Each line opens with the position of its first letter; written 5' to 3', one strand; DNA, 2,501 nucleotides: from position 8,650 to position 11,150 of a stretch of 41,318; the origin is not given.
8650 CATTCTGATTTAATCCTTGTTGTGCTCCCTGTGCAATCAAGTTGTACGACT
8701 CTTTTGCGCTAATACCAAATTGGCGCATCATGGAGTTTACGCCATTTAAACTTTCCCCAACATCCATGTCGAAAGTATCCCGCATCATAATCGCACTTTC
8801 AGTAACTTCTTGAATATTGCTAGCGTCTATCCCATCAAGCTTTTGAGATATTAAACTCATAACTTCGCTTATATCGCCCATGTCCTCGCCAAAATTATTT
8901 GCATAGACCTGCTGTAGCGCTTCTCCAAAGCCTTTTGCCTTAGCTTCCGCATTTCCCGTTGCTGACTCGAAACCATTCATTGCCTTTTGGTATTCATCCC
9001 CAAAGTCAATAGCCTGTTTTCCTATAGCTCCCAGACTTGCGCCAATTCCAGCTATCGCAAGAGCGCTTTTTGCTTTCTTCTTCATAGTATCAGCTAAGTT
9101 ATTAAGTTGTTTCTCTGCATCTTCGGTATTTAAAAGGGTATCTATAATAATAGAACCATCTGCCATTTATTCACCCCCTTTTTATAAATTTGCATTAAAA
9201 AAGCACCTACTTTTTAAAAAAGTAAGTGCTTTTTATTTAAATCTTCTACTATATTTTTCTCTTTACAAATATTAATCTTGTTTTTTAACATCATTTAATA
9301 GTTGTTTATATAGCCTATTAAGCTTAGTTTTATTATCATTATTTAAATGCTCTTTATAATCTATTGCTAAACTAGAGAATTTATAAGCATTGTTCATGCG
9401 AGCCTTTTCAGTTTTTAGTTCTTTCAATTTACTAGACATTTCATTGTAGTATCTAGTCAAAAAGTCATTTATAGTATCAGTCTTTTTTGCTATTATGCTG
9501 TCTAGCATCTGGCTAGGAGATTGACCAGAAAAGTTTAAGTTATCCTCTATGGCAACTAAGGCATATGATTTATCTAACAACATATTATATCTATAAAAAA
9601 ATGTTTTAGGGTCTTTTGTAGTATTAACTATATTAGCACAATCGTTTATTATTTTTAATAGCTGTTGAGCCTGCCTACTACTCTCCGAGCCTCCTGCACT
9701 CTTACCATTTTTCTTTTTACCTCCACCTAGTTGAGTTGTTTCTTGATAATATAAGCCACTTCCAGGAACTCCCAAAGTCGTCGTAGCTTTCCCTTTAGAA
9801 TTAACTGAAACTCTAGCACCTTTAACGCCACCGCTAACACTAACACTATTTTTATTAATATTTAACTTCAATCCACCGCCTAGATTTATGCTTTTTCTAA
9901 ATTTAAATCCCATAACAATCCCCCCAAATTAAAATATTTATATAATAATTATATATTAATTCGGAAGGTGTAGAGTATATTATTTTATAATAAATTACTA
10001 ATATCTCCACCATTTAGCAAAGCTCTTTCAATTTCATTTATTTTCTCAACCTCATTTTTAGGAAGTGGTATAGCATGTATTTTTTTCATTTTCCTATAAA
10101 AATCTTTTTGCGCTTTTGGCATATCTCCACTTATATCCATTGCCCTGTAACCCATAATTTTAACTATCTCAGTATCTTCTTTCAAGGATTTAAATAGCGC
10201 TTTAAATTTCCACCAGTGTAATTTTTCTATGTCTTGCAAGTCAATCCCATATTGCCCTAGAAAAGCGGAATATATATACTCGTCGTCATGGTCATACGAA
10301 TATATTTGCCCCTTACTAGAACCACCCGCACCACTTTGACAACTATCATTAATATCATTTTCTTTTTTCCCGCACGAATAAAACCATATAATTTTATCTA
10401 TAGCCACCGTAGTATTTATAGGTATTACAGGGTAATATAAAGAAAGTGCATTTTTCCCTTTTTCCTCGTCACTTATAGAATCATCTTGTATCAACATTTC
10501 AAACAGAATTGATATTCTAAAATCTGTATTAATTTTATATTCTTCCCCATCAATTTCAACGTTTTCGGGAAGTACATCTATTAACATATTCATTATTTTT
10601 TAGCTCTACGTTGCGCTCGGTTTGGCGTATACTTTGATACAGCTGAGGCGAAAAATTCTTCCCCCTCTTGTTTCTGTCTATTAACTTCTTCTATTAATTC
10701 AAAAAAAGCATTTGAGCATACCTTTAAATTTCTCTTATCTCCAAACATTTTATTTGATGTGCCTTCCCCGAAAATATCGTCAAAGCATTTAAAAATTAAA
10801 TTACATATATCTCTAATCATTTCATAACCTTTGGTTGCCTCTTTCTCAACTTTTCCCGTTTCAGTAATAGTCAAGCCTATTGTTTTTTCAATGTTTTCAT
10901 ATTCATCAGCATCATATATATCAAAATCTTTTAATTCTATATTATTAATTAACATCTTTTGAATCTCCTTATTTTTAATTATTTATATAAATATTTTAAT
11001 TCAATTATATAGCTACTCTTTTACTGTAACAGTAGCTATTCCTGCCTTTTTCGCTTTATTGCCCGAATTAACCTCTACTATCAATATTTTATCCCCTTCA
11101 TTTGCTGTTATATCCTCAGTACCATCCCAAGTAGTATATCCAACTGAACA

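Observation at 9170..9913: DUF4236-like moron with its own terminator, inserted between the tail chaperones and the tape measure gene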

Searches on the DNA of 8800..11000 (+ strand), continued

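Call 90: get_annotated_region(hit=H120, flank=3500)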
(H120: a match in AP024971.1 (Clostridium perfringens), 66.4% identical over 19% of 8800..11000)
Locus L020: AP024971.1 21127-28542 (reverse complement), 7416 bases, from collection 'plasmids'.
description: Clostridium perfringens OS1 plasmid pCP-OS1-2 DNA, complete sequence
organism: Clostridium perfringens (NCBI taxid 1502)
taxonomy: Bacteria; Bacillota; Clostridia; Eubacteriales; Clostridiaceae; Clostridium; Clostridium perfringens
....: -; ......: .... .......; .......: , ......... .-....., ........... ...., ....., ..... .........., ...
typing (MOB-suite, as given by PLSDB): non-mobilizable
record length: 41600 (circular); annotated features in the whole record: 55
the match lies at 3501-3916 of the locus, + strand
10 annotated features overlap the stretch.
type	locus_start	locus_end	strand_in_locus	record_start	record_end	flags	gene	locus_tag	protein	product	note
CDS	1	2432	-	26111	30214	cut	-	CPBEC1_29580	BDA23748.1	hypothetical protein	-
CDS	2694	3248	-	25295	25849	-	-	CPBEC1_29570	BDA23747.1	hypothetical protein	-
CDS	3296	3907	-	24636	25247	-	-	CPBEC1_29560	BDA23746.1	hypothetical protein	-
CDS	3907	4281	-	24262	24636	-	-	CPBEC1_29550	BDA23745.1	hypothetical protein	-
CDS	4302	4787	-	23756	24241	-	-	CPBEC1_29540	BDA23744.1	hypothetical protein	-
CDS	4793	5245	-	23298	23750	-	-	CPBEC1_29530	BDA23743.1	hypothetical protein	-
CDS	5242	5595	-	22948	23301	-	-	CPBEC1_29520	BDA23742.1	hypothetical protein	-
CDS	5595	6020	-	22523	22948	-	-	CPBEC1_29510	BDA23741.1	hypothetical protein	-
CDS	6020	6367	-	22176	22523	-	-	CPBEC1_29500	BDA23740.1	hypothetical protein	-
CDS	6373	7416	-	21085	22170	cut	-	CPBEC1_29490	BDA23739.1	hypothetical protein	-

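Call 103: search_rna_families(source=window, start=8900, end=10700, threshold=evalue, max_evalue=1)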
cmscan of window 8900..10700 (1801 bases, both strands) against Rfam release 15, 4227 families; matches with E-value up to 1: 3.
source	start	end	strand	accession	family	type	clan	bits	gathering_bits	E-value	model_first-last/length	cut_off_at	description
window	9188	9242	+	RF00668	mir-302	Gene; miRNA;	CL00096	26.8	55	0.018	1-68/68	no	mir-302 microRNA precursor family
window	8974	8998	+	RF01338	CRISPR-DR25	Gene; CRISPR;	CL00014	25.5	36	0.027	1-25/25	no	CRISPR RNA direct repeat element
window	9194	9242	-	RF00668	mir-302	Gene; miRNA;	CL00096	22.2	55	0.31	6-63/68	no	mir-302 microRNA precursor family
